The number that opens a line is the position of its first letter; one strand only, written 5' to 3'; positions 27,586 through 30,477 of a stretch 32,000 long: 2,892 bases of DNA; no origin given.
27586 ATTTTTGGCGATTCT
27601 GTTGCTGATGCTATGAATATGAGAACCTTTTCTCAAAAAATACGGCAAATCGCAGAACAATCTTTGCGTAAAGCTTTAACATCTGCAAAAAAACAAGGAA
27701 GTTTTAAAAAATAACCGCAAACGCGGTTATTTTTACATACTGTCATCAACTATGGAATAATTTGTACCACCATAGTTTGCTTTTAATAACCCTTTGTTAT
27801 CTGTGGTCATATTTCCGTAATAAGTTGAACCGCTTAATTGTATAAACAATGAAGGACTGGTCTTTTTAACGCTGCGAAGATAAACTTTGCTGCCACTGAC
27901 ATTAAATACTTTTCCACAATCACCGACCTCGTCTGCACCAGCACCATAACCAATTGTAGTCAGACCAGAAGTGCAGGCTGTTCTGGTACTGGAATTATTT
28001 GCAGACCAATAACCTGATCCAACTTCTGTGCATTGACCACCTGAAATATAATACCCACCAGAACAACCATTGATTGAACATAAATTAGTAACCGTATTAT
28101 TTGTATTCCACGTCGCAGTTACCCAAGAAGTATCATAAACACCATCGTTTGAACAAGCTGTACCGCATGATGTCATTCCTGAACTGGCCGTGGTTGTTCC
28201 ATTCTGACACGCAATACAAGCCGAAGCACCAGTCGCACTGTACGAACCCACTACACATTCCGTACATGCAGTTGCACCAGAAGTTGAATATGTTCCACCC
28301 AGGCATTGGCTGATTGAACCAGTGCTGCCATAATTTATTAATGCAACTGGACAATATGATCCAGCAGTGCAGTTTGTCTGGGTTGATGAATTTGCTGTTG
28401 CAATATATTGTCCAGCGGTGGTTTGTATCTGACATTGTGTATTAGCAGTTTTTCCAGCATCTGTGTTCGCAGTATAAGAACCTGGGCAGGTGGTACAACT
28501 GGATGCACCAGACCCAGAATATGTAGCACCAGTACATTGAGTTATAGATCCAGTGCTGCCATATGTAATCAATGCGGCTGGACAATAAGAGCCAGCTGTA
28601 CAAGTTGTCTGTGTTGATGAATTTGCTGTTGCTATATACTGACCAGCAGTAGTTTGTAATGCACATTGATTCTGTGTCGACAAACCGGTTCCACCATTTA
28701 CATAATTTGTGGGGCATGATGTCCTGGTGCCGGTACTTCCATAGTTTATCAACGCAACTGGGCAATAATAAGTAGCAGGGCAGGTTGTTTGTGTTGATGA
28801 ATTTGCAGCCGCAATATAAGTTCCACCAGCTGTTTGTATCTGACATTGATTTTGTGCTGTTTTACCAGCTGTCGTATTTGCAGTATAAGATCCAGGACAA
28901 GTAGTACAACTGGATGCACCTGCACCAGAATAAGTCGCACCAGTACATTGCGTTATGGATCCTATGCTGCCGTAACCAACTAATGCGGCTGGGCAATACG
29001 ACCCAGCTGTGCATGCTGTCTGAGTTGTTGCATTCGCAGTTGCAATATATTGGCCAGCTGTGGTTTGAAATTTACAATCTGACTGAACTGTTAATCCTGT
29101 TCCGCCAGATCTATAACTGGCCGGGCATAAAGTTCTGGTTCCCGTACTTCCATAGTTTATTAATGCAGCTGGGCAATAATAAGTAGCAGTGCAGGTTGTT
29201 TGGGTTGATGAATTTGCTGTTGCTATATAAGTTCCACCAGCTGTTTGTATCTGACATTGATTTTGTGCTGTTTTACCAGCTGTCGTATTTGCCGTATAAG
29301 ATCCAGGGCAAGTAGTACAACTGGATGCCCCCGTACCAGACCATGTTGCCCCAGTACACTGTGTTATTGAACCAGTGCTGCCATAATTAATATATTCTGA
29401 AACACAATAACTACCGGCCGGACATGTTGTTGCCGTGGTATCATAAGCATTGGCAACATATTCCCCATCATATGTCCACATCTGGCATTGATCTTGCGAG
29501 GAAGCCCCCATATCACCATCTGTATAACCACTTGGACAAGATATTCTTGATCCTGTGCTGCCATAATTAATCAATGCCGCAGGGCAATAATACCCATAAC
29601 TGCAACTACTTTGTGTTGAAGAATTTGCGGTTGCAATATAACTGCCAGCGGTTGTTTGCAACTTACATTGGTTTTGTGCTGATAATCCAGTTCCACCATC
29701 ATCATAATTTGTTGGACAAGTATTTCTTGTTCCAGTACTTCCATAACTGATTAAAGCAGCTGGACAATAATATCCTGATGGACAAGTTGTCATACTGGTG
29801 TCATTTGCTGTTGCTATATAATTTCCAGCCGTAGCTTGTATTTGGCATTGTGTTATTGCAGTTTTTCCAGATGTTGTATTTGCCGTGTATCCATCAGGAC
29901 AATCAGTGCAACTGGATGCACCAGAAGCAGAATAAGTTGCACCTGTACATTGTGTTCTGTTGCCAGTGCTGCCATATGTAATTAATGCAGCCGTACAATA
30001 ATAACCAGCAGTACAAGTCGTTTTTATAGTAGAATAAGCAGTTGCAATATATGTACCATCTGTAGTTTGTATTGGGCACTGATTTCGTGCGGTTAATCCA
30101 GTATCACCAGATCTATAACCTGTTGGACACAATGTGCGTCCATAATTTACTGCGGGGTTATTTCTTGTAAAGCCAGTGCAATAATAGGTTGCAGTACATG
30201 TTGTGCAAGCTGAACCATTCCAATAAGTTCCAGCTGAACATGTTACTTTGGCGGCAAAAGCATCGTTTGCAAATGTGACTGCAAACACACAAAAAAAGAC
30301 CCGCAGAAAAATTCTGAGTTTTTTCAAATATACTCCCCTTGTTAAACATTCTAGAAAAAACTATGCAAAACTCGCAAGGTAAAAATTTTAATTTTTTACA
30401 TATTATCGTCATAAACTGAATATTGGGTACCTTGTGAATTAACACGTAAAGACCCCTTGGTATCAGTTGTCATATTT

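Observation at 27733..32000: Tandem paralogs encoding exported, eukaryote-like cysteine-rich module arrays (candidate variable surface-protein system)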

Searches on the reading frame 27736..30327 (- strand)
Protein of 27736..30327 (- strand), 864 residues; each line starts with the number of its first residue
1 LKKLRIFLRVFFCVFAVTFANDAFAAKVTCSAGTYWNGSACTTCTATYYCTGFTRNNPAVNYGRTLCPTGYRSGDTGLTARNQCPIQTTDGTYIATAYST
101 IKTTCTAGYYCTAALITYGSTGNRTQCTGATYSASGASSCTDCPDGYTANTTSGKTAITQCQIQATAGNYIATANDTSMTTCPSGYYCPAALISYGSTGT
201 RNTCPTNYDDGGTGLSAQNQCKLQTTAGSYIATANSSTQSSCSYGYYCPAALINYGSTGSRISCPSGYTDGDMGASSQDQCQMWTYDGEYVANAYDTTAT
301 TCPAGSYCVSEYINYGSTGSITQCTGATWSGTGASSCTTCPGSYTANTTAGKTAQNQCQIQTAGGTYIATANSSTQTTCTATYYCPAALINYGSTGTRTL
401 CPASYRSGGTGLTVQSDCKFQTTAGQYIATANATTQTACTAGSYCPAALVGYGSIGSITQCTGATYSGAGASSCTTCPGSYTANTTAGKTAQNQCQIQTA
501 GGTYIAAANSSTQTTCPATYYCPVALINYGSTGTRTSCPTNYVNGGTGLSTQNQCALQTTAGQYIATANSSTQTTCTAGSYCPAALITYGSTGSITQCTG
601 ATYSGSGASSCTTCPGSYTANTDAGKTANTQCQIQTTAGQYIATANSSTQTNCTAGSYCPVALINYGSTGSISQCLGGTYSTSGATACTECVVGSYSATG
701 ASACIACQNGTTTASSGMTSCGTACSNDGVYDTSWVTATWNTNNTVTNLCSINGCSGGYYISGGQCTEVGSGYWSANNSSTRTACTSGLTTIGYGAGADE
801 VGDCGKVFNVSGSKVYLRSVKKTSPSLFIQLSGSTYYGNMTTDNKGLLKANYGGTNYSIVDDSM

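Call 5: search_protein_families(library=pfam, proteins=[window:27736-30327:-], max_evalue=1)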
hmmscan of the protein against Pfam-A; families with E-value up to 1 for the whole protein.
window:27736-30327:- (864 aa): 3 families
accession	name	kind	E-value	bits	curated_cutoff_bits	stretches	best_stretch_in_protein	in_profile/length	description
PF22840.2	CATSPERG_NTD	-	4.5e-05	23.8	27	0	489-541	94-145/159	CATSPERG N-terminal domain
PF07699.19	Ephrin_rec_like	-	0.0018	18.5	23.1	1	678-720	1-44/48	Tyrosine-protein kinase ephrin type A/B receptor-like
PF04491.17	Pox_T4_N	-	0.0075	16.5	25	0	218-235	19-36/46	Poxvirus T4 protein, N terminus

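Call 6: search_protein_families(library=ncbifam, proteins=[window:27736-30327:-], max_evalue=1)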
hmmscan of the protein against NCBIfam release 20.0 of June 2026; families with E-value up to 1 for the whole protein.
window:27736-30327:- (864 aa): 2 families
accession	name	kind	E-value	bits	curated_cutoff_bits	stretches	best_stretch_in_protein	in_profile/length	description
NF033528.1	lasso_cyano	subfamily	0.00048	20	33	0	449-464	10-25/35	lasso peptide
NF002714.0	PRK02551.1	equivalog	0.0022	17.8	190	0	540-580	64-103/157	class Ib ribonucleoside-diphosphate reductase assembly flavoprotein NrdI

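Call 7: find_encoding_contigs(protein=window:27736-30327:-, flank=10000, max_places=6)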
Protein window:27736-30327:- (864 aa): 1 contig read that carries it; 1 place shown.
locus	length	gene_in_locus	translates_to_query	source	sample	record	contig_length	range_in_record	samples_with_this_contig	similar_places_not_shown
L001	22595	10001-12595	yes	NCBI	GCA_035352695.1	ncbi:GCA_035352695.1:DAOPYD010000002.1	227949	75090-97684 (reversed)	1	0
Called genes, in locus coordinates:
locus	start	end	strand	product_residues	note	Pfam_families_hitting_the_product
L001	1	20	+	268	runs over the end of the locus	-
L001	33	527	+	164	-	PF01618:MotA_ExbB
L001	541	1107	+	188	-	PF13302:Acetyltransf_3, PF00583:Acetyltransf_1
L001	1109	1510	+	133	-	PF02472:ExbD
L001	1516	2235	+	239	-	-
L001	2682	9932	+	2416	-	PF09479:Flg_new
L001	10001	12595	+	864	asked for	-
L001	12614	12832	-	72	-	-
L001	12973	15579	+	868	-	PF07517:SecA_DEAD, PF00270:DEAD (weak), PF01043:SecA_PP_bind, PF21090:P-loop_SecA, PF07516:SecA_SW, PF02810:SEC-C (weak)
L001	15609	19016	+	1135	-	PF02811:PHP, PF07733:DNA_pol3_alpha, PF17657:DNA_pol3_finger, PF14579:HHH_6, PF01336:tRNA_anti-codon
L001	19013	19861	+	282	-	PF01795:Methyltransf_5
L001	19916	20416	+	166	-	-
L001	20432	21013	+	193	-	-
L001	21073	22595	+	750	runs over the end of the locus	-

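Call 8: find_homologous_proteins(query=window:27736-30327:-)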
Query window:27736-30327:- (864 aa): 340 proteins with E <= 0.001 among 8000 candidates; the best 120 are listed.
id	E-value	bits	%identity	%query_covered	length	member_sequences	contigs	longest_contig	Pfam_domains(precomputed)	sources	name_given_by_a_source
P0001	0.0e+0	1844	100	100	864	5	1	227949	-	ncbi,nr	ncbi:MAG TPA: hypothetical protein PKJ33_02050 [Alphaproteobacteria bacterium]|nr:hypothetical prote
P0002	0.0e+0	1176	75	81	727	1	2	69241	-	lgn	-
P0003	1.5e-274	932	37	92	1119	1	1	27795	-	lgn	-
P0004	1.2e-269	915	40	92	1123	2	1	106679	-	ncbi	-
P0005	5.2e-268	910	63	71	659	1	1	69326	PF07699.20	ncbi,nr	ncbi:MAG: hypothetical protein JW974_00640 [Alphaproteobacteria bacterium]|nr:hypothetical protein [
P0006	5.2e-216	738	63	57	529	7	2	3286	PF07699.20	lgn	-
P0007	1.3e-207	710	41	60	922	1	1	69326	-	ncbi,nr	ncbi:MAG: hypothetical protein JW974_00645, partial [Alphaproteobacteria bacterium]|nr:hypothetical 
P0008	8.6e-199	681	48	78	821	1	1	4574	-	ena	-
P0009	5.3e-188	645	38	60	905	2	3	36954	-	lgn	-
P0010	1.4e-168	581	40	75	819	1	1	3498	-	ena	-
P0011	1.7e-152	528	39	78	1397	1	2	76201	PF09479.17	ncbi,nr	ncbi:MAG: InlB B-repeat-containing protein, partial [Alphaproteobacteria bacterium]|nr:InlB B-repeat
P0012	6.8e-141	489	50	30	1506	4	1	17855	PF09479.17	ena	-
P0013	8.3e-131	456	34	95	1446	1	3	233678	-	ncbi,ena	-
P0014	4.1e-130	454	34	67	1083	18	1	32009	PF07562.21,PF23091.3,PF07699.20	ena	-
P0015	5.2e-128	447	39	68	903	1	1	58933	-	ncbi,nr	ncbi:MAG: hypothetical protein K2L95_02405, partial [Alphaproteobacteria bacterium]|nr:hypothetical 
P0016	5.4e-127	443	33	95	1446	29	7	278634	-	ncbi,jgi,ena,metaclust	metaclust:\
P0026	9.4e-102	360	47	45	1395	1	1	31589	PF09479.17,PF07963.18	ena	-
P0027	1.0e-100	357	32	93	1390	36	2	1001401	PF09479.17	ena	-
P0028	1.5e-100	356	32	93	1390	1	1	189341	PF09479.17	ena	-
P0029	1.7e-100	356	32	93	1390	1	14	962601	PF09479.17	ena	-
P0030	1.8e-100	356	32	93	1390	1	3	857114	PF09479.17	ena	-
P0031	3.7e-100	355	32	93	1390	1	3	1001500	PF09479.17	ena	-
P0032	4.0e-100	355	32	93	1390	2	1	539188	PF09479.17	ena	-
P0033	4.3e-100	355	32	93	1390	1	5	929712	PF09479.17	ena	-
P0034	8.2e-100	354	32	93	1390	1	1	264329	PF09479.17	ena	-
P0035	8.5e-100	354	32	93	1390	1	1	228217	PF09479.17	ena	-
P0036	1.2e-99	353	32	93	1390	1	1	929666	PF09479.17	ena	-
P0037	2.6e-99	352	32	93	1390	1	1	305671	PF09479.17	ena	-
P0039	4.3e-97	345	33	93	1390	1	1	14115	PF09479.17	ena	-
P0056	1.0e-83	300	38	49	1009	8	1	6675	PF07562.21,PF07699.20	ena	-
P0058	4.4e-83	298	42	58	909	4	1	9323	PF07562.21,PF23091.3,PF07699.20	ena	-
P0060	3.7e-82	295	36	61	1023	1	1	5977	PF07562.21,PF23091.3,PF07699.20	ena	-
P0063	3.0e-81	292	37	70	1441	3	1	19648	PF09479.17,PF07562.21,PF23091.3,PF07699.20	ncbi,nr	ncbi:MAG: InlB B-repeat-containing protein, partial [Bacilli bacterium]|nr:InlB B-repeat-containing 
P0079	9.1e-75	271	48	30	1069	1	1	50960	PF09479.17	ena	-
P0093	1.4e-69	254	34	88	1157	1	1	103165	PF09479.17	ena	-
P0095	2.7e-69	253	35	47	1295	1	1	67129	PF09479.17,PF07699.20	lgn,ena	-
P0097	3.1e-69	252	35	38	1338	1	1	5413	PF07699.20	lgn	-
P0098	4.1e-68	249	40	34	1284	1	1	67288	PF09479.17,PF07699.20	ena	-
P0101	8.3e-67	244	34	70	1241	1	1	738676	PF09479.17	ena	-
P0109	1.6e-63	234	33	63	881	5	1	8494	PF07699.20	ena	-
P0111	3.8e-63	232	31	70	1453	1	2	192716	PF07699.20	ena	-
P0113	1.2e-62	231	31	63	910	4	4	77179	PF09479.17,PF07699.20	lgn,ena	-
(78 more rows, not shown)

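Call 13: search_protein_families(library=pfam, proteins=[L001:2682-9929:+, P0005, P0014, P0063, P0003, P0016], max_evalue=0.01)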
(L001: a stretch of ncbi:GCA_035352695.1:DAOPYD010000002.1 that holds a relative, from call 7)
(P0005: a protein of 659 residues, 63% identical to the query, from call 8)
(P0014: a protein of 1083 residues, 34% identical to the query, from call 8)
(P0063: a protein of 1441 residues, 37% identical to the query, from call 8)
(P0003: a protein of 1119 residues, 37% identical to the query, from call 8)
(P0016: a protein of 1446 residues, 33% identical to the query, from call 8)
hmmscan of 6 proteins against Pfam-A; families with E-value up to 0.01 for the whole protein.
L001:2682-9929:+ (2416 aa): 2 families
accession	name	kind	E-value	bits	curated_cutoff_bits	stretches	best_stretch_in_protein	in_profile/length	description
PF09479.16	Flg_new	-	3e-27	95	27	4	966-1038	1-65/65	Listeria-Bacteroides repeat domain (List_Bact_rpt)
PF07699.19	Ephrin_rec_like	-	9.3e-05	22.6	23.1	3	1363-1400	1-39/48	Tyrosine-protein kinase ephrin type A/B receptor-like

P0005 (659 aa): 1 family
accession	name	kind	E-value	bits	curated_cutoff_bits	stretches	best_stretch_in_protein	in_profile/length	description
PF07699.19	Ephrin_rec_like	-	9.7e-08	32.1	23.1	1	471-514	1-44/48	Tyrosine-protein kinase ephrin type A/B receptor-like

P0014 (1083 aa): 3 families
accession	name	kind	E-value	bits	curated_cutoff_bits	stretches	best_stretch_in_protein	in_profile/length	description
PF07562.20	NCD3G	-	8.6e-16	58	38.9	1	539-589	4-54/54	Nine Cysteines Domain of family 3 GPCR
PF07699.19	Ephrin_rec_like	-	2.1e-14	53.5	23.1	1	857-889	4-36/48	Tyrosine-protein kinase ephrin type A/B receptor-like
PF23091.2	TNFR_ELAPOR1_6th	-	2.1e-08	34.4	33.2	3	411-436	10-35/41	ELAPOR1-like, TNF receptor-like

P0063 (1441 aa): 6 families
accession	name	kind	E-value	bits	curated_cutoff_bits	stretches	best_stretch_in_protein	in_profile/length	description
PF07699.19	Ephrin_rec_like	-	1.1e-19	70.4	23.1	2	1329-1363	2-36/48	Tyrosine-protein kinase ephrin type A/B receptor-like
PF09479.16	Flg_new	-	7e-19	68.1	27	1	791-859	1-65/65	Listeria-Bacteroides repeat domain (List_Bact_rpt)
PF07562.20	NCD3G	-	1.2e-12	47.9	38.9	0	909-960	3-54/54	Nine Cysteines Domain of family 3 GPCR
PF23091.2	TNFR_ELAPOR1_6th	-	8.2e-11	42.1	33.2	1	928-957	7-35/41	ELAPOR1-like, TNF receptor-like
PF07963.17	N_methyl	-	0.00017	21.5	21.2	1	14-38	2-26/27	Prokaryotic N-terminal methylation motif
PF02012.26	BNR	-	0.00023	21.1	27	0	659-668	2-11/12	BNR/Asp-box repeat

P0003 (1119 aa): 0 families

P0016 (1446 aa): 0 families

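Call 79: search_protein_families(library=ncbifam, proteins=[L001:1516-2235:+], max_evalue=0.01)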
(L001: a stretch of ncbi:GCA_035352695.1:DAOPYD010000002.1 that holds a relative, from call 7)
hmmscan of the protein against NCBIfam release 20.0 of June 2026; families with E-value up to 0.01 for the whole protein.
L001:1516-2235:+ (239 aa): 1 family
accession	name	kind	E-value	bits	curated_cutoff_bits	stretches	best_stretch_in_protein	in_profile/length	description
TIGR02794.1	tolA_full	equivalog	3.7e-05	23.1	59.45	0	143-233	282-362/362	cell envelope integrity protein TolA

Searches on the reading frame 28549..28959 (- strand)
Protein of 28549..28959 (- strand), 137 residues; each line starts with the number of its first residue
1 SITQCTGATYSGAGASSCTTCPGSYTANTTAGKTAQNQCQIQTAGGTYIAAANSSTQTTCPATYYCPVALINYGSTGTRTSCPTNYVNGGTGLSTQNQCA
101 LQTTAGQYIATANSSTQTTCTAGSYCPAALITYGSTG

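Call 21: search_solved_structures(query=A1, max_evalue=10, show_alignments=2)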
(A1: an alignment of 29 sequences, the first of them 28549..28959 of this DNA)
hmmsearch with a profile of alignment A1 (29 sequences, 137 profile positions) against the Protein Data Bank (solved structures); distinct sequences matched with E-value up to 10: 1.
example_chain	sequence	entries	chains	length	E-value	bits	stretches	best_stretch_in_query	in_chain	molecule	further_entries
8jct_A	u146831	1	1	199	1.1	12.5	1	5-124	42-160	Cutinase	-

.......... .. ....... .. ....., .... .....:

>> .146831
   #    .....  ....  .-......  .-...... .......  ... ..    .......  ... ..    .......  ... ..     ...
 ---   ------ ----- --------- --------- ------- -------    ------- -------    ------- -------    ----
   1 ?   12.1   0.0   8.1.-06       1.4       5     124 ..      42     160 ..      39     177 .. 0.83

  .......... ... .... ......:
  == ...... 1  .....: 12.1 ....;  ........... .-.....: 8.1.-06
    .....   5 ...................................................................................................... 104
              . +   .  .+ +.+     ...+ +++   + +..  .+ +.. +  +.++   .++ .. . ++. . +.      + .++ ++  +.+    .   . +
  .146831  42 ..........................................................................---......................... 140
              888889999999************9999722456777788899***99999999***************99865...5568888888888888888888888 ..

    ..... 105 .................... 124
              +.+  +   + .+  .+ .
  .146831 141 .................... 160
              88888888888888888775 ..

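Call 27: predict_structure(alignment_id=A2)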
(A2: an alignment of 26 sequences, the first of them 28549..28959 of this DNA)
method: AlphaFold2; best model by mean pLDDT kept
length: 137 residues; sequences in the alignment: 26
mean_pLDDT: 95.7   pTM: 0.81
mean pLDDT of the five models: 95.7, 95.0, 95.0, 94.3, 93.9
residues with pLDDT >= 90: 126; 70-90: 10; 50-70: 1; < 50: 0
segments of 3 or more residues with pLDDT < 50: none
pLDDT, mean of each block of 10 residues (from residue 1): 87 90 95 95 98 97 98 97 98 98 98 97 96 96
secondary structure, 60 per line:
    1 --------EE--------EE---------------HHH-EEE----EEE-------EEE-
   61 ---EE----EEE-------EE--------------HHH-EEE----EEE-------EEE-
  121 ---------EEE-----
elements in order: E40-42 E47-49 E57-59 E70-72 E100-102 E107-109 E117-119 E130-132

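Call 32: fold_search(model_id=the predicted structure, library=pdb)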
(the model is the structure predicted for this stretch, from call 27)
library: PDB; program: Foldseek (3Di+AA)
matches with E <= 10: 32; with E <= 0.001: 0
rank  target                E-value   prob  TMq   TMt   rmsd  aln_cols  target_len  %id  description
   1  8wa2_E                1.3e+00  0.13  0.26  0.05   9.1       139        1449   26  cryo-EM structure of native mastigonemes isolated from Chlamydomonas reinhardtii at 3.0 angstrom resolution (released 2024-04-10)
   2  8wa2_A                1.6e+00  0.20  0.30  0.04   8.5       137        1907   27  cryo-EM structure of native mastigonemes isolated from Chlamydomonas reinhardtii at 3.0 angstrom resolution (released 2024-04-10)
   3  7n4y_A                3.8e+00  0.57  0.33  0.02   3.2        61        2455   18  The structure of bovine thyroglobulin with iodinated tyrosines (released 2021-11-10)
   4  6okm_R                3.8e+00  0.16  0.23  0.28   4.2        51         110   14  Human OX40R (TNFRSF4) bound to Fab 3C8 (released 2019-08-28)
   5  6ogx_G                3.8e+00  0.09  0.30  0.30   8.5       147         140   14  Ternary complex of OX40R (TNFRSF4) bound to Fab1 and Fab2 (released 2019-07-10)
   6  4yn0_A                4.0e+00  0.03  0.20  0.16  11.3       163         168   12  Crystal structure of APP E2 domain in complex with DR6 CRD domain (released 2015-04-15)
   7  9vqm_B                4.7e+00  0.33  0.29  0.06   4.3        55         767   29  Cryo-EM structure of Elapor1WT in tetrameric form (released 2025-07-23)
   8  9vqm_A                6.2e+00  0.08  0.31  0.06  12.5       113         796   22  Cryo-EM structure of Elapor1WT in tetrameric form (released 2025-07-23)
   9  3fl7                  6.2e+00  0.06  0.25  0.09  11.3       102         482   11  Crystal structure of the human ephrin A2 ectodomain (released 2009-01-27)
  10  3abz_C                6.2e+00  0.01  0.15  0.04  18.1       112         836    9  Crystal structure of Se-Met labeled Beta-glucosidase from Kluyveromyces marxianus (released 2010-08-11)
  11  9eit_H                6.2e+00  0.01  0.11  0.12  18.2       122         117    9  NCS.1 Fab in complex with N5 NA of A/shorebird/Delaware Bay/309/2016 (DB16, H10N5) -- 4 Fabs (released 2025-08-13)
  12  5t2r_A                6.5e+00  0.07  0.26  0.33   9.4       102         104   10  Unliganded Human HVEM at 2.1A in P 21 21 21 (released 2018-10-24)
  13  6pe8_U                6.5e+00  0.06  0.25  0.22  11.5       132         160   10  Crystal structure of CD40/ABBV-323 FAB complex (released 2019-08-14)
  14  8yx9_K                6.5e+00  0.05  0.24  0.23  12.4       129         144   10  CD40 in complex with Dacetuzumab Fab (released 2024-05-08)
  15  3abz_A                6.5e+00  0.01  0.14  0.04  19.4       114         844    7  Crystal structure of Se-Met labeled Beta-glucosidase from Kluyveromyces marxianus (released 2010-08-11)
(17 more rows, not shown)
